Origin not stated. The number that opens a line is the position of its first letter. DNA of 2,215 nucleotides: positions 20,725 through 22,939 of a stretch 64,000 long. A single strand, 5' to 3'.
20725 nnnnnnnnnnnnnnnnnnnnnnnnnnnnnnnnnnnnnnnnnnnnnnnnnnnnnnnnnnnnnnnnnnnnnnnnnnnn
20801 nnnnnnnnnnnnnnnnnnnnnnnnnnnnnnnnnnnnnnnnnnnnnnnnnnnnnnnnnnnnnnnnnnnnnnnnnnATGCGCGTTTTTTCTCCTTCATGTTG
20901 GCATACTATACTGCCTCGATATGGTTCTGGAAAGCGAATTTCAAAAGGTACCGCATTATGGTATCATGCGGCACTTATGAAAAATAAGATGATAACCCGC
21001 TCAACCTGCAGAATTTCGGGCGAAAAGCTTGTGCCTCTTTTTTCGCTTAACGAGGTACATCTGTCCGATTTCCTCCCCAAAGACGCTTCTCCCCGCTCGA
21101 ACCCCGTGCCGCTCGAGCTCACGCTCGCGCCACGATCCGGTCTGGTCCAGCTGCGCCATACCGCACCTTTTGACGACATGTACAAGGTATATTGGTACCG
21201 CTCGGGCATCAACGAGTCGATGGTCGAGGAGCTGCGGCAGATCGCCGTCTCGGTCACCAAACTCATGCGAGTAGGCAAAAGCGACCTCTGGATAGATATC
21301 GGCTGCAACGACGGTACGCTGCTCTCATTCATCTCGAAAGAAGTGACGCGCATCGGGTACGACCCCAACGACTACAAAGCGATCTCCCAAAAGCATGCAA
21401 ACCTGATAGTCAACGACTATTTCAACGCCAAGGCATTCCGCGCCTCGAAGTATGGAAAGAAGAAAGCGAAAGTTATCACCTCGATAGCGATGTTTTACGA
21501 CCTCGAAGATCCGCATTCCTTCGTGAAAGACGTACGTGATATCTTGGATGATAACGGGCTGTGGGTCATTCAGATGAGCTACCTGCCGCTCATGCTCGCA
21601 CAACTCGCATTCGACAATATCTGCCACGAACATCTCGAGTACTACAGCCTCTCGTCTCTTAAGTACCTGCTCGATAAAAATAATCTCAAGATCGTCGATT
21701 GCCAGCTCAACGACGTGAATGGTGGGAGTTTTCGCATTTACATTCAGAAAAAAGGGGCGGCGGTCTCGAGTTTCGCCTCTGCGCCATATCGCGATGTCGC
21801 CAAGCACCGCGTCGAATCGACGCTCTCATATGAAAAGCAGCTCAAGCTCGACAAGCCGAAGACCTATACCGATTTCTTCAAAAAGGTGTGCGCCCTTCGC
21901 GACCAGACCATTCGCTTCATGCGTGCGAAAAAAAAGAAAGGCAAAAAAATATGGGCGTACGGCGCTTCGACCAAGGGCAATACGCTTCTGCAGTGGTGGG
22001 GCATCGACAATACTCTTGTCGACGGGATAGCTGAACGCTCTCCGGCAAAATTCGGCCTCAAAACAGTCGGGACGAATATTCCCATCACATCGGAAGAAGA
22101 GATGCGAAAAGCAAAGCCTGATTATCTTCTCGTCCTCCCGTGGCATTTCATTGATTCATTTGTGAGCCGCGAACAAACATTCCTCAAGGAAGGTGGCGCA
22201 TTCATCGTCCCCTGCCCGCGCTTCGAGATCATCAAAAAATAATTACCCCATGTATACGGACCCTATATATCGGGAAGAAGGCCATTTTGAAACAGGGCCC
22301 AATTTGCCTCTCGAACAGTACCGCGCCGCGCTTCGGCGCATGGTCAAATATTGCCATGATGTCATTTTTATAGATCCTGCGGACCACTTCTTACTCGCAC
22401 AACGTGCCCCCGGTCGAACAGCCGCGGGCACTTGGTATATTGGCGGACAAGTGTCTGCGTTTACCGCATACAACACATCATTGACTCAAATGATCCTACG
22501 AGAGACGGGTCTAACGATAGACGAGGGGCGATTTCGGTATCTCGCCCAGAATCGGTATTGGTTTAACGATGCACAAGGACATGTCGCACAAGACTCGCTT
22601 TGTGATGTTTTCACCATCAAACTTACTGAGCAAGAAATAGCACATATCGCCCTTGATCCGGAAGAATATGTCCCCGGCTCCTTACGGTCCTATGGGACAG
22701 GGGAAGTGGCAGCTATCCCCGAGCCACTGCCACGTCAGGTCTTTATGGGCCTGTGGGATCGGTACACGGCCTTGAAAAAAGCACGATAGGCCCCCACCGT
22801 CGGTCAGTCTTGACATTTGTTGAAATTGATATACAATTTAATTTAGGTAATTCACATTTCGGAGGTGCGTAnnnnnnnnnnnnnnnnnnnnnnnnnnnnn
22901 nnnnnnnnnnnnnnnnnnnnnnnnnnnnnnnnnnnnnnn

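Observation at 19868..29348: GDP-6-deoxyhexosamine branch with C-methylation and carbamoylation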

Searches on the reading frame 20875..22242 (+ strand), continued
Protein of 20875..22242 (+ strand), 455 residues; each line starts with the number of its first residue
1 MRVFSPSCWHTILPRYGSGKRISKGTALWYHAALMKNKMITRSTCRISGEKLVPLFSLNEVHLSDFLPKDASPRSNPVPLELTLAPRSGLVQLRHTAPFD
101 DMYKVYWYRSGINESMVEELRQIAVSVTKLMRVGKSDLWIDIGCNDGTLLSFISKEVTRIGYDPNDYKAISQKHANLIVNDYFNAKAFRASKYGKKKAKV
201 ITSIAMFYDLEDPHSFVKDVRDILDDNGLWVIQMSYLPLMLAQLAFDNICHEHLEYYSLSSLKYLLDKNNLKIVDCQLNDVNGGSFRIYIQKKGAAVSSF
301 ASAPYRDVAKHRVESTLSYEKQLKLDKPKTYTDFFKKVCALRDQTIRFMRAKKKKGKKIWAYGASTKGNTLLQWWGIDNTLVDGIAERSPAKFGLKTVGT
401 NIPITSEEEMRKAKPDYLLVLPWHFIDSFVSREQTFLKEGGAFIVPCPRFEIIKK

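Call 14: find_encoding_contigs(protein=P0023, flank=10000, max_places=2)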
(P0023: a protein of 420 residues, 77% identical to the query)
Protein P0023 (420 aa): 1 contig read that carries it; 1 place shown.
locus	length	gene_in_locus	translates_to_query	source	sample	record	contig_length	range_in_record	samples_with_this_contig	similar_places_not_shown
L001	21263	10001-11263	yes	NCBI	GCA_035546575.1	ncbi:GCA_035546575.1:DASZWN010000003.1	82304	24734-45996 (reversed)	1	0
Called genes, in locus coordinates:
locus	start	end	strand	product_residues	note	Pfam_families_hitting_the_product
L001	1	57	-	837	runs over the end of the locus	PF07517:SecA_DEAD, PF01043:SecA_PP_bind, PF21090:P-loop_SecA, PF07516:SecA_SW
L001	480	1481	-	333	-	PF01565:FAD_binding_4, PF02873:MurB_C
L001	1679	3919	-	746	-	PF04932:Wzy_C, PF13428:TPR_14 (faint), PF13424:TPR_12 (weak), PF12895:ANAPC3 (weak), PF13414:TPR_11 (weak), PF13432:TPR_16 (weak), PF21033:RMD1-3, PF14559:TPR_19 (weak), +4 more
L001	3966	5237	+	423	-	PF01943:Polysacc_synt, PF13440:Polysacc_synt_3 (weak)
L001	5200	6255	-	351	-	PF03016:Exostosin_GT47, PF24785:RXYLT1_C (weak)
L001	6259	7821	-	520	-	-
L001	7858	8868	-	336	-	PF01370:Epimerase, PF04321:RmlD_sub_bind, PF16363:GDP_Man_Dehyd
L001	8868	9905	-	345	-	PF01370:Epimerase, PF04321:RmlD_sub_bind, PF16363:GDP_Man_Dehyd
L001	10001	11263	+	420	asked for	PF08421:Methyltransf_13 (weak), PF13489:Methyltransf_23, PF08484:Methyltransf_14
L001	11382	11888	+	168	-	PF00293:NUDIX (faint)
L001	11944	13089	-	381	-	PF13439:Glyco_transf_4, PF20706:GT4-conflict (weak), PF00534:Glycos_transf_1, PF13692:Glyco_trans_1_4, PF13524:Glyco_trans_1_2 (weak)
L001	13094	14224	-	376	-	PF00155:Aminotran_1_2, PF00266:Aminotran_5 (faint), PF01041:DegT_DnrJ_EryC1, PF01053:Cys_Met_Meta_PP (weak)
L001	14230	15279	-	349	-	PF01370:Epimerase, PF02719:Polysacc_synt_2, PF04321:RmlD_sub_bind, PF01073:3Beta_HSD, PF07993:NAD_binding_4, PF13460:NAD_binding_10 (weak), PF16363:GDP_Man_Dehyd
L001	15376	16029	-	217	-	PF00551:Formyl_trans_N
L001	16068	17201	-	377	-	PF13439:Glyco_transf_4, PF13579:Glyco_trans_4_4, PF00534:Glycos_transf_1, PF13692:Glyco_trans_1_4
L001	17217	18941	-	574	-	-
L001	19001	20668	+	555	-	PF13231:PMT_2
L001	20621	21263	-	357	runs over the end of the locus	-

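Call 15: find_encoding_contigs(protein=P0047, flank=10000, max_places=2)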
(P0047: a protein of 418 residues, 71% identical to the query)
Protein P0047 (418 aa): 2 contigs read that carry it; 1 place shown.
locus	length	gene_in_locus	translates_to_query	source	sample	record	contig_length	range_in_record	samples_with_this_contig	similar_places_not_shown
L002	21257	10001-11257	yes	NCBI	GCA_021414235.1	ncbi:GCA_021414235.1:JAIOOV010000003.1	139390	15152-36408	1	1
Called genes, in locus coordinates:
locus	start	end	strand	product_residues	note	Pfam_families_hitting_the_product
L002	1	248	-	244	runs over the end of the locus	PF00535:Glycos_transf_2, PF10111:Glyco_tranf_2_2 (weak), PF13641:Glyco_tranf_2_3 (weak)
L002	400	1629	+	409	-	PF01943:Polysacc_synt, PF13440:Polysacc_synt_3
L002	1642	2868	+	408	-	PF13439:Glyco_transf_4 (weak), PF00534:Glycos_transf_1, PF13692:Glyco_trans_1_4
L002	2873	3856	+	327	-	-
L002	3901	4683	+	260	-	PF05050:Methyltransf_21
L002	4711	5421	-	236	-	PF05050:Methyltransf_21, PF13383:Methyltransf_22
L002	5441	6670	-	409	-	PF13439:Glyco_transf_4, PF13579:Glyco_trans_4_4, PF20706:GT4-conflict (weak), PF00534:Glycos_transf_1, PF13692:Glyco_trans_1_4, PF13524:Glyco_trans_1_2 (weak)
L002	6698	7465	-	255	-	PF01522:Polysacc_deac_1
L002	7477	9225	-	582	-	-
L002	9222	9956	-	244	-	PF00535:Glycos_transf_2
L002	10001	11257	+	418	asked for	PF08421:Methyltransf_13 (weak), PF13489:Methyltransf_23, PF08484:Methyltransf_14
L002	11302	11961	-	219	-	PF05724:TPMT (weak), PF01209:Ubie_methyltran, PF13489:Methyltransf_23, PF13847:Methyltransf_31, PF08241:Methyltransf_11, PF08242:Methyltransf_12, PF13649:Methyltransf_25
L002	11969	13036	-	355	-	PF04321:RmlD_sub_bind, PF01370:Epimerase, PF16363:GDP_Man_Dehyd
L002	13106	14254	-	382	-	PF13439:Glyco_transf_4, PF13579:Glyco_trans_4_4 (weak), PF00534:Glycos_transf_1, PF13692:Glyco_trans_1_4, PF13524:Glyco_trans_1_2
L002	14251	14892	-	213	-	PF04138:GtrA_DPMS_TM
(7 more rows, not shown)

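Call 16: find_encoding_contigs(protein=P0051, flank=10000, max_places=2)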
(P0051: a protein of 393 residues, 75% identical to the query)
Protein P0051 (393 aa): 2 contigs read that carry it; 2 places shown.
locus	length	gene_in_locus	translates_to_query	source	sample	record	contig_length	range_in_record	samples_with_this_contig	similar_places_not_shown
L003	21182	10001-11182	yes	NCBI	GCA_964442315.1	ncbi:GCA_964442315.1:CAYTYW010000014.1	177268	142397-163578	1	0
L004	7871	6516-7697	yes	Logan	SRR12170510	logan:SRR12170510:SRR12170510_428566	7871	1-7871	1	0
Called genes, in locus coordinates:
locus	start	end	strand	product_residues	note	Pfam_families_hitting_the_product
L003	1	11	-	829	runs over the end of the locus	PF07517:SecA_DEAD, PF01043:SecA_PP_bind, PF21090:P-loop_SecA, PF07516:SecA_SW, PF02810:SEC-C (weak)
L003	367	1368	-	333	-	PF01565:FAD_binding_4, PF02873:MurB_C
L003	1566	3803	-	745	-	PF04932:Wzy_C, PF13371:TPR_9 (faint), PF12895:ANAPC3 (faint), PF13174:TPR_6 (faint), PF13428:TPR_14 (faint), PF14559:TPR_19 (faint), PF23914:TPR_CcmH_CycH (faint), PF00515:TPR_1 (faint), +4 more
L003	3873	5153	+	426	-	PF01943:Polysacc_synt, PF13440:Polysacc_synt_3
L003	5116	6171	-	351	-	PF03016:Exostosin_GT47, PF24785:RXYLT1_C (weak)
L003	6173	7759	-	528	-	-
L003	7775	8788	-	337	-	PF01370:Epimerase, PF04321:RmlD_sub_bind (weak), PF16363:GDP_Man_Dehyd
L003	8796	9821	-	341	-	PF01370:Epimerase, PF04321:RmlD_sub_bind, PF16363:GDP_Man_Dehyd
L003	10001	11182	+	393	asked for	PF13489:Methyltransf_23, PF08484:Methyltransf_14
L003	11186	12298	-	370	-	PF13439:Glyco_transf_4 (weak), PF00534:Glycos_transf_1, PF13692:Glyco_trans_1_4, PF13524:Glyco_trans_1_2 (weak)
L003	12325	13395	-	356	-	PF13439:Glyco_transf_4, PF13579:Glyco_trans_4_4 (weak), PF00534:Glycos_transf_1, PF13692:Glyco_trans_1_4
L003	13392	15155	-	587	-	PF13522:GATase_6, PF13537:GATase_7, PF00733:Asn_synthase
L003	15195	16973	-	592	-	-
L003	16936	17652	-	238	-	PF00535:Glycos_transf_2, PF13641:Glyco_tranf_2_3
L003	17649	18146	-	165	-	PF04138:GtrA_DPMS_TM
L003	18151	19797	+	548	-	PF13231:PMT_2 (weak)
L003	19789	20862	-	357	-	-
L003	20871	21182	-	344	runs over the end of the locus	PF01073:3Beta_HSD, PF01370:Epimerase, PF02719:Polysacc_synt_2, PF04321:RmlD_sub_bind, PF05368:NmrA (weak), PF13460:NAD_binding_10, PF16363:GDP_Man_Dehyd, PF07993:NAD_binding_4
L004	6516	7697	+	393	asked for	PF13489:Methyltransf_23, PF08484:Methyltransf_14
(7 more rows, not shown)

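Call 31: search_protein_families(library=ncbifam, proteins=[L001:14230-15279:-, L001:7858-8868:-, L001:8868-9905:-, L001:13094-14224:-], max_evalue=1e-20)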
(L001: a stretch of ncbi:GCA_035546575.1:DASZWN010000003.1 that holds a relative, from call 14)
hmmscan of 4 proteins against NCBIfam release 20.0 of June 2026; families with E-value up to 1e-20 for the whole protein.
L001:14230-15279:- (349 aa): 11 families
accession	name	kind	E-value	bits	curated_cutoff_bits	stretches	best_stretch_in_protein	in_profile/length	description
TIGR01181.1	dTDP_gluc_dehyt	equivalog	1.1e-95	320.4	365.1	1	11-329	2-319/321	dTDP-glucose 4,6-dehydratase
NF007490.0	PRK10084.1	subfamily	8e-62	209.3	649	1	11-326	3-339/361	dTDP-glucose 4,6-dehydratase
NF007582.0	PRK10217.1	equivalog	3.5e-60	204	698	1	9-330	2-340/355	dTDP-glucose 4,6-dehydratase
TIGR04180.1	EDH_00030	hypoth_equivalog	8.6e-57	192.4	475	1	11-308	1-296/297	NAD-dependent 4,6-dehydratase LegB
TIGR01179.1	galE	equivalog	1e-43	149.4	262.3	1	11-324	2-328/332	UDP-glucose 4-epimerase GalE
NF011728.1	PRK15181.1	equivalog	7.6e-29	100.8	760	1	8-322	15-338/348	Vi polysaccharide biosynthesis UDP-N-acetylglucosaminuronic acid C-4 epimerase TviC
TIGR02197.1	heptose_epim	equivalog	9.9e-27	93.9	274.6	1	11-323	1-315/316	ADP-glyceromanno-heptose 6-epimerase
NF008872.0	PRK11908.1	equivalog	2.8e-23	82.5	294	1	9-324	2-338/349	bifunctional UDP-4-keto-pentose/UDP-xylose synthase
NF007956.0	PRK10675.1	subfamily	3.7e-23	82.2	394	1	11-321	3-329/338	UDP-glucose 4-epimerase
TIGR01472.1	gmd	equivalog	4.4e-22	78.7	415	0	10-314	2-331/342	GDP-mannose 4,6-dehydratase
NF047922.1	GDPFucSynFcl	equivalog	6.9e-22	78.3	500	1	72-324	42-304/308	GDP-L-fucose synthase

L001:7858-8868:- (336 aa): 3 families
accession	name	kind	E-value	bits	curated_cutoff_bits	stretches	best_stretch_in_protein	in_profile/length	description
TIGR01472.1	gmd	equivalog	2e-107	359.3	415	1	6-332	1-340/342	GDP-mannose 4,6-dehydratase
TIGR01181.1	dTDP_gluc_dehyt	equivalog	6e-27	94.6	365.1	1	9-327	3-308/321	dTDP-glucose 4,6-dehydratase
TIGR04180.1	EDH_00030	hypoth_equivalog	9.4e-22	77.4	475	1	9-262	2-256/297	NAD-dependent 4,6-dehydratase LegB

L001:8868-9905:- (345 aa): 4 families
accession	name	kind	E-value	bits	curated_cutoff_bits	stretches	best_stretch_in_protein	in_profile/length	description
TIGR01472.1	gmd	equivalog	9.1e-150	498.6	415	1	2-336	1-340/342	GDP-mannose 4,6-dehydratase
TIGR01181.1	dTDP_gluc_dehyt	equivalog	8.9e-28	97.3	365.1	1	4-323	2-300/321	dTDP-glucose 4,6-dehydratase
TIGR04180.1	EDH_00030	hypoth_equivalog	5e-25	88.2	475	1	5-251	2-242/297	NAD-dependent 4,6-dehydratase LegB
TIGR02622.1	CDP_4_6_dhtase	equivalog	5.4e-24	85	278.45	1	2-171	5-173/352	CDP-glucose 4,6-dehydratase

L001:13094-14224:- (376 aa): 7 families
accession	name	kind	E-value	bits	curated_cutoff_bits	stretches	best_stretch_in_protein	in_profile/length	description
TIGR03588.1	PseC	equivalog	1e-96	324.1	423.5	1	7-370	6-378/380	UDP-4-amino-4,6-dideoxy-N-acetyl-beta-L-altrosamine transaminase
NF008658.2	PRK11658.1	equivalog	1.5e-79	267.4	631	1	5-370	7-375/379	UDP-4-amino-4-deoxy-L-arabinose aminotransferase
NF008687.0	PRK11706.1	equivalog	6.4e-74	249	375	1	37-370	37-372/375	dTDP-4-amino-4,6-dideoxygalactose transaminase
TIGR02379.1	ECA_wecE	subfamily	6e-62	209.6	434.85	1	43-368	43-371/376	dTDP-4-amino-4,6-dideoxy-D-glucose transaminase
TIGR04181.1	NHT_00031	hypoth_equivalog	2.5e-60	204.2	420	1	9-351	7-357/359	LegC family aminotransferase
TIGR04427.1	PLP_DesI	equivalog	1.1e-50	172.9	650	1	16-373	36-384/390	dTDP-4-dehydro-6-deoxyglucose aminotransferase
NF011936.0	PRK15407.1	equivalog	6.8e-43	147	423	1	22-209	56-251/440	lipopolysaccharide biosynthesis protein RfbH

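Call 33: find_related_loci(query=window:20989-22242:+, collection=metagenome_contigs, flank=10000)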
Query window:20989-22242:+ (417 aa) in metagenome_contigs; peptide patterns used: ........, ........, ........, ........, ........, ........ (x = any residue, [..] = any of these).
599 stretches matched a pattern (row limit reached: there are more); 533 encode a relative of the query (tblastn E <= 1e-3); the best 80 are kept; 80 distinct loci.
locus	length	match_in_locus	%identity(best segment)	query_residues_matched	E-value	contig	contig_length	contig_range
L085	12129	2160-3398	77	4-416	0e+0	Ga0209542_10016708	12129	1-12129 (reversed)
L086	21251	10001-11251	66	1-415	0e+0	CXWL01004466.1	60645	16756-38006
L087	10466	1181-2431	67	1-417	0e+0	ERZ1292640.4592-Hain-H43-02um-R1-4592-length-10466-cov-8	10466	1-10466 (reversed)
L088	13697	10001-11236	67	4-415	0e+0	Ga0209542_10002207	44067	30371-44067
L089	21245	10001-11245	67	4-415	0e+0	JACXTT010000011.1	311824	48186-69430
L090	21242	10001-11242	66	4-417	0e+0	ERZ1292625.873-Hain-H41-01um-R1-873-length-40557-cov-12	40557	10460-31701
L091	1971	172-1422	64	1-417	0e+0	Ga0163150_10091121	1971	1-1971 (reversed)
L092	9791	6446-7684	64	5-417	0e+0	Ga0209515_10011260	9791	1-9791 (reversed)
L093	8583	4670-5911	63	4-417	0e+0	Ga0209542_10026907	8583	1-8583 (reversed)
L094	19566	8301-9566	60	1-417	0e+0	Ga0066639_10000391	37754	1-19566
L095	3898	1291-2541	64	4-415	0e+0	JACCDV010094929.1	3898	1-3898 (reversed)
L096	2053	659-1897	61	4-415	0e+0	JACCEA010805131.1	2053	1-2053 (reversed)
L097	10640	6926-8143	61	14-417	2e-170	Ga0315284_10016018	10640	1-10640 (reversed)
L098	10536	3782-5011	60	4-415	6e-170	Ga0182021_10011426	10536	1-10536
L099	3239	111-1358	59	1-415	1e-178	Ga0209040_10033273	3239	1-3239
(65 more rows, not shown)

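Call 76: search_protein_families(library=pfam, proteins=[L001:11382-11888:+, L085:1509-2087:+], max_evalue=10)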
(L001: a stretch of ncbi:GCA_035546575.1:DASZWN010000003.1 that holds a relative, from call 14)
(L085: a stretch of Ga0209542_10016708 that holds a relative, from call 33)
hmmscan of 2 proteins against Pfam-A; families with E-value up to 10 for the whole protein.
L001:11382-11888:+ (168 aa): 1 family
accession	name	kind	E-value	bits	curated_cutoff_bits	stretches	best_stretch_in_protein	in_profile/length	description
PF00293.34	NUDIX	-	1.7e-05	25.3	21.1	1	44-127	7-91/134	NUDIX domain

L085:1509-2087:+ (192 aa): 1 family
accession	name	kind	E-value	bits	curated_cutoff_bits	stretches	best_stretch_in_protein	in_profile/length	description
PF00293.34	NUDIX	-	0.13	12.7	21.1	1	45-167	6-123/134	NUDIX domain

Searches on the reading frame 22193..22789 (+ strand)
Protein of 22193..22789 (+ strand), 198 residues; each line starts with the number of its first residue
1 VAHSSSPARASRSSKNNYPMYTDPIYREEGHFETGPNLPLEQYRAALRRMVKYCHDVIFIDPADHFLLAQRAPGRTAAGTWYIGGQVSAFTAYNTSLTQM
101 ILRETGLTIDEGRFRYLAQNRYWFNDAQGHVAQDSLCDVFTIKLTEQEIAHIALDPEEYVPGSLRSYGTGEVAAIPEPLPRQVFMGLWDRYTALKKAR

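Call 4: search_protein_families(library=pfam, proteins=[window:22193-22789:+])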
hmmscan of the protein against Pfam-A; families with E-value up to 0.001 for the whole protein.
window:22193-22789:+ (198 aa): 0 families

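Call 5: search_protein_families(library=ncbifam, proteins=[window:22193-22789:+])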
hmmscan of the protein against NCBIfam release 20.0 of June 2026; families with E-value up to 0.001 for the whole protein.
window:22193-22789:+ (198 aa): 0 families

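Call 66: search_solved_structures(query=window:22193-22789:+, max_evalue=1)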
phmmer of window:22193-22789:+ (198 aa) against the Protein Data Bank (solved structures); distinct sequences matched with E-value up to 1: 10.
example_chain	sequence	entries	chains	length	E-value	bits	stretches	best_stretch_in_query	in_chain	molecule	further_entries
3r03_A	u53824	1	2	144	0.0056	19.6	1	58-107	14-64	NUDIX hydrolase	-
2gt4_A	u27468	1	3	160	0.34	13.8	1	45-127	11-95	GDP-mannose mannosyl hydrolase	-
1rya_A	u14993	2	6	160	0.34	13.7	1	45-127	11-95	GDP-mannose mannosyl hydrolase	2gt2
7kcr_H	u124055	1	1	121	0.38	13.6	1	88-174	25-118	ADI30056 Fab heavy chain variable region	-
4hvy_A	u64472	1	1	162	0.44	13.4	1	46-110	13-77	Nucleoside diphosphate-linked moiety X motif 18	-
2i8t_A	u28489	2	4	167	0.44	13.4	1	45-125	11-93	GDP-mannose mannosyl hydrolase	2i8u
6sua_A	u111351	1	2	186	0.64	12.9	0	54-125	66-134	Neutrophil gelatinase-associated lipocalin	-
3hhj_A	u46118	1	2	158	0.64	12.8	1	59-110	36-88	Mutator mutT protein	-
3grn_A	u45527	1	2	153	0.71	12.7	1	64-113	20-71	MutT related protein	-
3gg6_A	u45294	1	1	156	0.93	12.3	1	46-109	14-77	Nucleoside diphosphate-linked moiety X motif 18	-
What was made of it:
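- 22193..22789 (+): NUDIX-like paralogue 1 (orf198; alternative ATG start at 22250), degenerate Nudix box. Weak PDB hits to a NUDIX hydrolase and to GDP-mannose mannosyl hydrolase (call 66).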

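Call 76: search_protein_families(library=pfam, proteins=[window:22250-22789:+], max_evalue=10)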
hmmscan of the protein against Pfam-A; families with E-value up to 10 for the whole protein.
window:22250-22789:+ (179 aa): 1 family
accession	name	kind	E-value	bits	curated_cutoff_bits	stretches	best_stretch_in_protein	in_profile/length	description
PF00293.34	NUDIX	-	0.04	14.4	21.1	1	38-137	8-104/134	NUDIX domain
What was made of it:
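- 22193..22789 (+): Weak PF00293 hit, E=0.04 (call 76).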
